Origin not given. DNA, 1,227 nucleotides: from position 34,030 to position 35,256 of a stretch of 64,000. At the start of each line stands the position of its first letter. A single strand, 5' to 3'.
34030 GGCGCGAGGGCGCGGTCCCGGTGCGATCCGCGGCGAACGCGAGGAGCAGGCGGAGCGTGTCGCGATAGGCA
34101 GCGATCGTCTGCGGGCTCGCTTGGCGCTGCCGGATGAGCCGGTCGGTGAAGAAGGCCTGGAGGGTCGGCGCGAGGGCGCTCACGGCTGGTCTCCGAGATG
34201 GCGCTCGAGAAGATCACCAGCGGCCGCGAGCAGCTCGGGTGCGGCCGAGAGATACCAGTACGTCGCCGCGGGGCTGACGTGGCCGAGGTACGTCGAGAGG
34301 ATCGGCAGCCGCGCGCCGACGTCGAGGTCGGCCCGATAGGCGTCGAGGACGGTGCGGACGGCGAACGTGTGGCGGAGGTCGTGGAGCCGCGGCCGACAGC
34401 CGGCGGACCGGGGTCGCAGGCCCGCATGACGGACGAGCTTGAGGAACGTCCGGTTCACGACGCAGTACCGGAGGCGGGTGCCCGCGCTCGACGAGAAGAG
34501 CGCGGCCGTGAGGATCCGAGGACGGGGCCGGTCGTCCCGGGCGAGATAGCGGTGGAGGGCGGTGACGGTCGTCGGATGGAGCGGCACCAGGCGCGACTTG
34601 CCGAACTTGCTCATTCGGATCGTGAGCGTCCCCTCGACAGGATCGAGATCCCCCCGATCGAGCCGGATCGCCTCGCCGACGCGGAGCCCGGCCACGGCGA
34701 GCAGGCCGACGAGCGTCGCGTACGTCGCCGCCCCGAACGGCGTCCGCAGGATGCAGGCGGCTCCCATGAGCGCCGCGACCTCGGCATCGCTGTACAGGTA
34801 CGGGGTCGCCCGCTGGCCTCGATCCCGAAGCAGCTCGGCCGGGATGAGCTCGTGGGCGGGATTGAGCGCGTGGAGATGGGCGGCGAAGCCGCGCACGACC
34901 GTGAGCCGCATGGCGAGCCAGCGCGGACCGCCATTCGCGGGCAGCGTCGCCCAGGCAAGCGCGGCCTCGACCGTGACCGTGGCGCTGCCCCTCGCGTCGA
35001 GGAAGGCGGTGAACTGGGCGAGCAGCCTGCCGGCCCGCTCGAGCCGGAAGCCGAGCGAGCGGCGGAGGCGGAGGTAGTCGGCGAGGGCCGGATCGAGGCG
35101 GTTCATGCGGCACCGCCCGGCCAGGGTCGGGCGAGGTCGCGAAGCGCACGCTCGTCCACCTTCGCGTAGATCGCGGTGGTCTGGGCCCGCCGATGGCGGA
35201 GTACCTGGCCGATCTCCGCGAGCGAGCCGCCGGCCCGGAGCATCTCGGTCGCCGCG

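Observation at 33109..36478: Recombinase-in-trio (RIT) element with perfect 92-bp inverted repeats, caught inside a defence-type ATPase gene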

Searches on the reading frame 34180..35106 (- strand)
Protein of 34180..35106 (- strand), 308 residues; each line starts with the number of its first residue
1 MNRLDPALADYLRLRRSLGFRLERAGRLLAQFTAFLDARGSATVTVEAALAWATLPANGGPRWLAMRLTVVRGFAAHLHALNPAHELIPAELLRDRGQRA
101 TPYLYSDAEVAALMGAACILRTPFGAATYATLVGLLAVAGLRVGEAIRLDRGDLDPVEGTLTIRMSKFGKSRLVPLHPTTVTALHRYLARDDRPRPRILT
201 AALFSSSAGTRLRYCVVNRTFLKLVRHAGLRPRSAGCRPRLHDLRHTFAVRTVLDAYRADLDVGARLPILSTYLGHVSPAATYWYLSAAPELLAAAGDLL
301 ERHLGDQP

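Call 5: search_protein_families(library=pfam, proteins=[window:34180-35106:-], max_evalue=0.01)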
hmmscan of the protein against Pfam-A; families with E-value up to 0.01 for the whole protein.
window:34180-35106:- (308 aa): 1 family
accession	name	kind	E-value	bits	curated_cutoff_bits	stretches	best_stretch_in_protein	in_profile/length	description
PF00589.27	Phage_integrase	-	2e-19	70.5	27.1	1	109-289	7-169/172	Phage integrase family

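Call 8: search_protein_families(library=ncbifam, proteins=[window:34180-35106:-], max_evalue=0.01)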
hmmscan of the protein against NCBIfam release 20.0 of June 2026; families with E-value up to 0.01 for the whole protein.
window:34180-35106:- (308 aa): 9 families
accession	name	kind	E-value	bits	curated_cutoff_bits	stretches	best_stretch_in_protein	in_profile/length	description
TIGR02224.1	recomb_XerC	equivalog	1.2e-18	67.6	335.15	1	44-293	44-282/295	tyrosine recombinase XerC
NF040815.2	recomb_XerA_Arch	equivalog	2.7e-18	66.5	220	1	90-289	82-255/263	site-specific tyrosine recombinase/integron integrase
NF001399.0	PRK00283.1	subfamily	2.9e-17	62.9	279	1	61-289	70-284/300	tyrosine recombinase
TIGR02225.1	recomb_XerD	equivalog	2.5e-16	59.9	329.6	1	29-286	25-272/290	site-specific tyrosine recombinase XerD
NF002331.0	PRK01287.1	subfamily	8.5e-12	44.7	371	1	81-285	122-309/365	site-specific tyrosine recombinase XerC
NF007371.0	PRK09871.1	subfamily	5e-09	36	222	1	106-282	8-168/198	tyrosine-type DNA invertase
TIGR02249.1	integrase_gron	subfamily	1e-06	28.3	265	1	91-191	88-180/315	integron integrase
NF003462.0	PRK05084.1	equivalog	2e-05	23.5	267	1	132-288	200-344/360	tyrosine recombinase XerS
NF007370.0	PRK09870.1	subfamily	0.00011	21.9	221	1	107-287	15-178/200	tyrosine-type DNA invertase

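Call 18: find_homologous_proteins(query=window:34180-35106:-)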
Query window:34180-35106:- (308 aa): 7894 proteins with E <= 0.001 among 8000 candidates; the best 120 are listed.
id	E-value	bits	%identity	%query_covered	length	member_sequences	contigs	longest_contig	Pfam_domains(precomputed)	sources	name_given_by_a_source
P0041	3.1e-171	587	90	100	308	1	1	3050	PF00589.28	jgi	-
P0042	9.9e-171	585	90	100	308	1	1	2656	PF00589.28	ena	-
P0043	3.6e-170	583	89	100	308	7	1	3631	PF00589.28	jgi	jgi:integrase/recombinase XerD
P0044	4.1e-169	580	88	100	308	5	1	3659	PF00589.28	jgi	jgi:integrase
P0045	2.9e-168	577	88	100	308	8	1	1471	PF00589.28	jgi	-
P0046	1.8e-167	574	88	100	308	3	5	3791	PF00589.28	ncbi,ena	-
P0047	6.2e-167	573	87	100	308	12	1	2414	PF00589.28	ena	-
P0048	4.8e-166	570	87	100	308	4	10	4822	PF00589.28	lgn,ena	-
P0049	1.3e-165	568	88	100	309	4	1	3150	PF00589.28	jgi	jgi:integrase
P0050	4.6e-165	566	87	100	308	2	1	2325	PF00589.28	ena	-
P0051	6.0e-165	566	87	100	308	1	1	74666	PF00589.28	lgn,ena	-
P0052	2.0e-163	561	86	100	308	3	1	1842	PF00589.28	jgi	-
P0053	3.7e-163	560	85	100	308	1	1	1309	PF00589.28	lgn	-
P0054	3.2e-162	557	85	100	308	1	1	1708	PF00589.28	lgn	-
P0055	5.8e-162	556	84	100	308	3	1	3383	PF00589.28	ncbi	-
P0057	7.3e-161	553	86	100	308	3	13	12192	PF00589.28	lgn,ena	-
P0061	1.7e-157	542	83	100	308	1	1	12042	PF00589.28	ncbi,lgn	ncbi:MAG: tyrosine-type recombinase/integrase [Chloroflexota bacterium]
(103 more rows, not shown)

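Call 19: find_encoding_contigs(protein=P0057, flank=5000, max_places=10)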
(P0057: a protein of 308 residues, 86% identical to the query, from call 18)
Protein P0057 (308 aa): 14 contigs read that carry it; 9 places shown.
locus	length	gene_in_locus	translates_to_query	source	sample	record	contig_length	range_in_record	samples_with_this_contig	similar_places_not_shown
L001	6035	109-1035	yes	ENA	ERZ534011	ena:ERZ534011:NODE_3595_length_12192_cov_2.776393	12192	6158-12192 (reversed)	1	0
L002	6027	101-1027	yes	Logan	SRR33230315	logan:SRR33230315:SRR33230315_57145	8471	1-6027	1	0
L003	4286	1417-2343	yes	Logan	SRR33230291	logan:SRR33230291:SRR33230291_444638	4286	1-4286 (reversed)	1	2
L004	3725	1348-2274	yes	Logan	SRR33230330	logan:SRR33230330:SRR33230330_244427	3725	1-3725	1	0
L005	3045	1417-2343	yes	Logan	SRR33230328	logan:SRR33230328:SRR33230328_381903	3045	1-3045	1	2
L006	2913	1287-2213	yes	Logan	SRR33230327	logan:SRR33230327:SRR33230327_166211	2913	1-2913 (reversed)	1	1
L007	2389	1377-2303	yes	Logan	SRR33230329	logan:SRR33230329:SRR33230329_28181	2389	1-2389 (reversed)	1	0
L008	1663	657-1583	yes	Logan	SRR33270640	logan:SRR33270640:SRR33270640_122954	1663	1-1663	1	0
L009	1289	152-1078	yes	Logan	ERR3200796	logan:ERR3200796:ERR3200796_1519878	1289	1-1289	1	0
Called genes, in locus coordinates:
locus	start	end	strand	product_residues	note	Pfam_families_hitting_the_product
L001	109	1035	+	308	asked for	PF00589:Phage_integrase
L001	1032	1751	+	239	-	PF02899:Phage_int_SAM_1, PF00589:Phage_integrase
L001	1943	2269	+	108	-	-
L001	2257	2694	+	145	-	-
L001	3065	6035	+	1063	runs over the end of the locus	PF00082:Peptidase_S8, PF02225:PA (weak)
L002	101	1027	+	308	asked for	PF00589:Phage_integrase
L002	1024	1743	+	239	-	PF02899:Phage_int_SAM_1, PF00589:Phage_integrase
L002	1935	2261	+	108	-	-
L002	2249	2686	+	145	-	-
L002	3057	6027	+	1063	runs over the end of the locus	PF00082:Peptidase_S8, PF02225:PA (weak)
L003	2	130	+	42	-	?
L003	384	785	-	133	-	-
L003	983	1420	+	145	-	PF00589:Phage_integrase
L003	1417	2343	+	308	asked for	PF00589:Phage_integrase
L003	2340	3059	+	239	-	PF02899:Phage_int_SAM_1, PF00589:Phage_integrase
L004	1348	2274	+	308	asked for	PF00589:Phage_integrase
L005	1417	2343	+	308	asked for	PF00589:Phage_integrase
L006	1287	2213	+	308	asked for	PF00589:Phage_integrase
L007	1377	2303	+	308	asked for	PF00589:Phage_integrase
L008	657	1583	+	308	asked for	PF00589:Phage_integrase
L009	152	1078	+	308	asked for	PF00589:Phage_integrase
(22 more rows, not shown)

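Call 20: find_encoding_contigs(protein=P0051, flank=5000, max_places=4)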
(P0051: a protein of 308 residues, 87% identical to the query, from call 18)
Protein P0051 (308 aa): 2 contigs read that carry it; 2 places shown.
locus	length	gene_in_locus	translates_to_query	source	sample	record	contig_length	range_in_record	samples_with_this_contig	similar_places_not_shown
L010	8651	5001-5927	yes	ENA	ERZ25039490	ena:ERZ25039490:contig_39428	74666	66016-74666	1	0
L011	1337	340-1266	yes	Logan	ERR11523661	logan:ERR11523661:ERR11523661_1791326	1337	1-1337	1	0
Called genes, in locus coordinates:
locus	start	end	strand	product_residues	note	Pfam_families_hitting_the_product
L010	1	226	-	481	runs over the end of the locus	PF17210:SdrD_B, PF16640:Big_3_5, PF18676:MBG_2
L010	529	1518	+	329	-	PF00872:Transposase_mut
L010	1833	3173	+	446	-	PF00078:RVT_1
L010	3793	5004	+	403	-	PF02899:Phage_int_SAM_1 (weak), PF00589:Phage_integrase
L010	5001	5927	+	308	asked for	PF00589:Phage_integrase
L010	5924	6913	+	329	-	PF02899:Phage_int_SAM_1, PF00589:Phage_integrase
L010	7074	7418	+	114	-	-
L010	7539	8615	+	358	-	PF01548:DEDD_Tnp_IS110, PF02371:Transposase_20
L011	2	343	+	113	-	?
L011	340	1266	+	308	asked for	PF00589:Phage_integrase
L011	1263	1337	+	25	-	?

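Call 21: find_encoding_contigs(protein=P0061, flank=5000, max_places=4)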
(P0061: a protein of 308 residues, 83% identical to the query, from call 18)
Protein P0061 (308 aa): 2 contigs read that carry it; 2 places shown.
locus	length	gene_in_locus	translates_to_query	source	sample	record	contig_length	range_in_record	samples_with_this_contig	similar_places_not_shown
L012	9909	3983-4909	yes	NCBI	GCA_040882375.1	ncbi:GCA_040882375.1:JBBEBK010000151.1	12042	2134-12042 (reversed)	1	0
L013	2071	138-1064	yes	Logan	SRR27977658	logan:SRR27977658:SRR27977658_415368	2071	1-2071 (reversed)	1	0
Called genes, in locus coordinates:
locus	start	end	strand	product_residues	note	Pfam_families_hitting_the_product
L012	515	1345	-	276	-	PF09339:HTH_IclR, PF01614:IclR_C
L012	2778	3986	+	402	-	PF02899:Phage_int_SAM_1 (faint), PF00589:Phage_integrase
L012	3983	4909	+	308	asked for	PF00589:Phage_integrase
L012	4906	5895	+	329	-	PF02899:Phage_int_SAM_1, PF00589:Phage_integrase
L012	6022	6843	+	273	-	PF07508:Recombinase, PF13408:Zn_ribbon_recom (weak)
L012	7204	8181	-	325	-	PF01515:PTA_PTB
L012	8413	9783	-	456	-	PF00202:Aminotran_3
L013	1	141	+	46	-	?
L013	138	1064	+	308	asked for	PF00589:Phage_integrase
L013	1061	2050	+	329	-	PF02899:Phage_int_SAM_1, PF00589:Phage_integrase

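Call 36: search_dna_similar(query=window:34180-35106:-, collection=plasmids, mode=protein, max_rows=40, rows=spread)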
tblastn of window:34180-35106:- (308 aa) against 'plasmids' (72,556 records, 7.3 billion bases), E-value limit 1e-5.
Records with a match: 611; places in all: 933; records where one place covers at least 80% of the query: 465.
Best place of each record, by identity: 60-80% 2; <60% 609.
By first word of the organism name: Rhizobium 97; Sinorhizobium 89; Agrobacterium 75; Bradyrhizobium 55; Sphingobium 31; Phaeobacter 24; Paraburkholderia 20; Rhodococcus 16; Mesorhizobium 13; Cupriavidus 10; and 75 more.
By predicted mobility (MOB-suite, as given by PLSDB): conjugative 347; non-mobilizable 189; mobilizable 75.
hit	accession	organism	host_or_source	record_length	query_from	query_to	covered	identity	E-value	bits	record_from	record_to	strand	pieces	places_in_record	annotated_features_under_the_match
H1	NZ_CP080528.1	Mesorhizobium sp. AR07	Oxytropis sp.,Cell culture,root nodule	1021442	1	305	99%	61.3%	1e-87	293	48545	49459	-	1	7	record has no annotation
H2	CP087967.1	Polaromonas sp. P1-6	cell culture,cave ground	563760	1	302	98%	47.4%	5e-55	199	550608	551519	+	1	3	tyrosine-type recombinase/integrase | site-specific integrase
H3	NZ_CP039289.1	Cupriavidus necator H16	single cell,sludge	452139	1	308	100%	43.9%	1e-52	192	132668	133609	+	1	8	tyrosine-type recombinase/integrase | site-specific integrase (x2)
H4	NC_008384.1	Rhizobium johnstonii 3841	-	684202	1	296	96%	44.3%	1e-51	189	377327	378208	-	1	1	tyrosine-type recombinase/integrase (x2)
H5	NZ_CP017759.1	Cupriavidus necator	whole organism,soil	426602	1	306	99%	42.5%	2e-44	169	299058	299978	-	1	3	tyrosine-type recombinase/integrase | site-specific integrase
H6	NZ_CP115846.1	Agrobacterium tumefaciens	willow,cell culture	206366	1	296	93%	44.8%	2e-40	192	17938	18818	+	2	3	tyrosine-type recombinase/integrase (x2)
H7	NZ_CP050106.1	Rhizobium leguminosarum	Trifolium repens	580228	1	302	98%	42.1%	2e-48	180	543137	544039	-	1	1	tyrosine-type recombinase/integrase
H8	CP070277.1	Dysgonomonadaceae bacterium zrk40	single cell,cold seep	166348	11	296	93%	44.1%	7e-47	176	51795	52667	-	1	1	tyrosine-type recombinase/integrase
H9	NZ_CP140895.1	Sinorhizobium medicae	Medicago lupulina,whole organism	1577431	11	296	93%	43.4%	1e-47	178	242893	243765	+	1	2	record has no annotation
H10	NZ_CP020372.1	Candidatus Thiodictyon syntrophicum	meromictic lake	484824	11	302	95%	41.6%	3e-40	156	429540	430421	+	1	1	tyrosine-type recombinase/integrase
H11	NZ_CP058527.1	Agrobacterium tumefaciens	-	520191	11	306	96%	40.4%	3e-34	139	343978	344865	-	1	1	tyrosine-type recombinase/integrase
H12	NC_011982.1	Allorhizobium ampelinum S4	Vitis vinifera cv. 'Izsaki Sarfeher'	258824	11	299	94%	40.6%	1e-32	134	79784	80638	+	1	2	tyrosine-type recombinase/integrase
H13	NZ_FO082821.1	Pseudorhizobium banfieldiae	-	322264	4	308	99%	38.3%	4e-36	144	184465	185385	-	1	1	tyrosine-type recombinase/integrase (x2) | site-specific integrase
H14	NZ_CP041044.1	Paracoccus sp. AK26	pure culture,Hexachlorocyclohexane ...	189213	4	302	97%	38.8%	9e-37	146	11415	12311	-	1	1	tyrosine-type recombinase/integrase (x2)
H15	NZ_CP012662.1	Frigidibacter mobilis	oil-production water,oil-production ...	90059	11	291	91%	40.5%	2e-28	122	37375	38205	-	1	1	tyrosine-type recombinase/integrase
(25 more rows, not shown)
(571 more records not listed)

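Call 37: get_annotated_region(hit=H3, flank=3000)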
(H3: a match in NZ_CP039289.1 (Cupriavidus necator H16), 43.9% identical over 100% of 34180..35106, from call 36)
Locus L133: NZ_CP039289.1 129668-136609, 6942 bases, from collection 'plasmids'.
description: Cupriavidus necator H16 plasmid pHG1, complete sequence
organism: Cupriavidus necator H16 (NCBI taxid 381666)
taxonomy: Bacteria; Pseudomonadota; Betaproteobacteria; Burkholderiales; Burkholderiaceae; Cupriavidus; Cupriavidus necator; Cupriavidus necator H16
host: -; source: single cell,sludge; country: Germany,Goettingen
typing (MOB-suite, as given by PLSDB): conjugative; replicon rep_cluster_120; relaxase MOBH,MOBP; mating-pair formation MPF_T
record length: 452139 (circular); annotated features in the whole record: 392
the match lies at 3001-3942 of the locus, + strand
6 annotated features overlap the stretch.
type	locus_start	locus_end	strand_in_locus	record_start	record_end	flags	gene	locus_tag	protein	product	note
CDS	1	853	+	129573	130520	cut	-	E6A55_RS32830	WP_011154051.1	tyrosine-type recombinase/integrase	GO:0015074 - DNA integration [Evidence IEA]; GO:0006310 - DNA recombination [Evidence IEA]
CDS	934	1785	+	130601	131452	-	-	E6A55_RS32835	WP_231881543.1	tyrosine-type recombinase/integrase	GO:0015074 - DNA integration [Evidence IEA]; GO:0006310 - DNA recombination [Evidence IEA]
CDS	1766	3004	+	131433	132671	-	-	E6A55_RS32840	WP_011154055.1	site-specific integrase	GO:0015074 - DNA integration [Evidence IEA]; GO:0006310 - DNA recombination [Evidence IEA]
CDS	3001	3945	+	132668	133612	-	-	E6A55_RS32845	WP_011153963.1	tyrosine-type recombinase/integrase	GO:0015074 - DNA integration [Evidence IEA]; GO:0006310 - DNA recombination [Evidence IEA]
CDS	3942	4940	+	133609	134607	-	-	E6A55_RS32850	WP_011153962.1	site-specific integrase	GO:0015074 - DNA integration [Evidence IEA]; GO:0006310 - DNA recombination [Evidence IEA]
CDS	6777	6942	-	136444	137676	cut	-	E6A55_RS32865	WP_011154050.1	site-specific integrase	GO:0015074 - DNA integration [Evidence IEA]; GO:0006310 - DNA recombination [Evidence IEA]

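Call 66: find_encoding_contigs(protein=P0048, flank=5000, max_places=10)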
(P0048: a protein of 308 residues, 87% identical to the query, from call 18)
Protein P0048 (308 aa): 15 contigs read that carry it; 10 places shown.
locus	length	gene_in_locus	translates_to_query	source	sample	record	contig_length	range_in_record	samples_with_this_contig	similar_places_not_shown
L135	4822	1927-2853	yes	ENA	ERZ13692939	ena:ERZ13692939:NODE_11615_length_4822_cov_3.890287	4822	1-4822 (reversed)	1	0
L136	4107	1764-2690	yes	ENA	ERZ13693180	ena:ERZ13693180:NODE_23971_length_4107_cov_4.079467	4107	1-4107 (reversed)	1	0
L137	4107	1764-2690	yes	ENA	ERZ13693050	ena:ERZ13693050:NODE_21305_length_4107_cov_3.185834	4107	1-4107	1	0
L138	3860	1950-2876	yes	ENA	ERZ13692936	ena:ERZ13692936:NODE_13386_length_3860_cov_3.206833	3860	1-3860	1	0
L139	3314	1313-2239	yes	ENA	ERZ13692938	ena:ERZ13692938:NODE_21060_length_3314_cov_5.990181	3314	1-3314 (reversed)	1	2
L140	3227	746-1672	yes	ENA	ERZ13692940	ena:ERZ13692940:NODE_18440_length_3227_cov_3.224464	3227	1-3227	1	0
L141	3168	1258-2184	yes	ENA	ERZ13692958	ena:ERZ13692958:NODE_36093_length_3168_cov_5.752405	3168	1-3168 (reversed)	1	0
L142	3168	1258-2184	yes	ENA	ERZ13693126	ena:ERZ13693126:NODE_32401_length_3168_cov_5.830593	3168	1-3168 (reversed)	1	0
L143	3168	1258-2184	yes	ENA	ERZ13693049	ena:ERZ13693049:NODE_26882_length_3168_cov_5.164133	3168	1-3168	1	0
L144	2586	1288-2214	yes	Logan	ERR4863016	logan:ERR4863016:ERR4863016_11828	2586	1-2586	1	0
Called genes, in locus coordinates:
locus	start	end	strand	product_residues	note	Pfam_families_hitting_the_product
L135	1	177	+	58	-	?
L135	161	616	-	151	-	PF00872:Transposase_mut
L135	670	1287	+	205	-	-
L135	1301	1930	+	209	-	PF00589:Phage_integrase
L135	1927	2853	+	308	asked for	PF00589:Phage_integrase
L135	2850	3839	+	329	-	PF02899:Phage_int_SAM_1, PF00589:Phage_integrase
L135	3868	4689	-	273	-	PF00872:Transposase_mut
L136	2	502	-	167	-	?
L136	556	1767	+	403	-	PF02899:Phage_int_SAM_1 (weak), PF00589:Phage_integrase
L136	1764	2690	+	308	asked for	PF00589:Phage_integrase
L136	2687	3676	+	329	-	PF02899:Phage_int_SAM_1, PF00589:Phage_integrase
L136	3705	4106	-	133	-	?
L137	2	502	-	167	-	?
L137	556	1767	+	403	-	PF02899:Phage_int_SAM_1 (weak), PF00589:Phage_integrase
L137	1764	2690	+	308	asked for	PF00589:Phage_integrase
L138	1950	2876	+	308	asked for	PF00589:Phage_integrase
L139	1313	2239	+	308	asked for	PF00589:Phage_integrase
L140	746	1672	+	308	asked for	PF00589:Phage_integrase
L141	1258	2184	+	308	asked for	PF00589:Phage_integrase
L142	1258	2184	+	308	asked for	PF00589:Phage_integrase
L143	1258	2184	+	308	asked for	PF00589:Phage_integrase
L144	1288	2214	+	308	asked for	PF00589:Phage_integrase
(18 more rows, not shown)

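Call 67: find_encoding_contigs(protein=P0046, flank=5000, max_places=10)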
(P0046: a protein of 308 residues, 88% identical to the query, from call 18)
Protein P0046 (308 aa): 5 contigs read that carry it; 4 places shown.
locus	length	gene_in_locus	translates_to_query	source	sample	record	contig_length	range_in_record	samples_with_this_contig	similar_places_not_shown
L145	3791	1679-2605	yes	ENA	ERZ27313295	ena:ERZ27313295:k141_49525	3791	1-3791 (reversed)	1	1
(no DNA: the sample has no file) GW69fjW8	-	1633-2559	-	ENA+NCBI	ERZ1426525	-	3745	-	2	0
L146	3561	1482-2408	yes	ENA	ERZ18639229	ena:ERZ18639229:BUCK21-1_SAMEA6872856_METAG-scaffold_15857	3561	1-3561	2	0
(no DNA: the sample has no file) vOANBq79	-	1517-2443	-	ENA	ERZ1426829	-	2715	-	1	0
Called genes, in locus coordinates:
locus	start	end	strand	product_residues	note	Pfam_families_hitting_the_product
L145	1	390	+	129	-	?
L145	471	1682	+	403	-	PF02899:Phage_int_SAM_1 (faint), PF00589:Phage_integrase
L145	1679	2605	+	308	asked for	PF00589:Phage_integrase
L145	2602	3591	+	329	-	PF02899:Phage_int_SAM_1, PF00589:Phage_integrase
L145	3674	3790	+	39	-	?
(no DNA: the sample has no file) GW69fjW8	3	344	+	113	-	?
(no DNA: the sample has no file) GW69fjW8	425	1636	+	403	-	PF02899:Phage_int_SAM_1 (faint), PF00589:Phage_integrase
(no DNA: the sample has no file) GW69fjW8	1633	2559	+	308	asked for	PF00589:Phage_integrase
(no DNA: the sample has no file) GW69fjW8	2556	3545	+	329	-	PF02899:Phage_int_SAM_1, PF00589:Phage_integrase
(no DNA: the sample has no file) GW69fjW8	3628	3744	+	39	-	?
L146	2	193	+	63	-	?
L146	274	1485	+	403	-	PF02899:Phage_int_SAM_1 (faint), PF00589:Phage_integrase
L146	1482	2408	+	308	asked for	PF00589:Phage_integrase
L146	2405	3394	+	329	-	PF02899:Phage_int_SAM_1, PF00589:Phage_integrase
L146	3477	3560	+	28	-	?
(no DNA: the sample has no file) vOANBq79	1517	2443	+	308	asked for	PF00589:Phage_integrase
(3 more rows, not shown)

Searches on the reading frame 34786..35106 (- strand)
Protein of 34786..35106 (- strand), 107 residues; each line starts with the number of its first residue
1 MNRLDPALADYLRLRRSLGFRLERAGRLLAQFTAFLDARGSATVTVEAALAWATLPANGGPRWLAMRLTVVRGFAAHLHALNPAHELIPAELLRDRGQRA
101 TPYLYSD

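Call 72: search_protein_families(library=pfam, proteins=[window:34786-35106:-], max_evalue=10)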
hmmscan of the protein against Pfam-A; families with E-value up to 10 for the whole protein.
seq(107 aa): 0 families
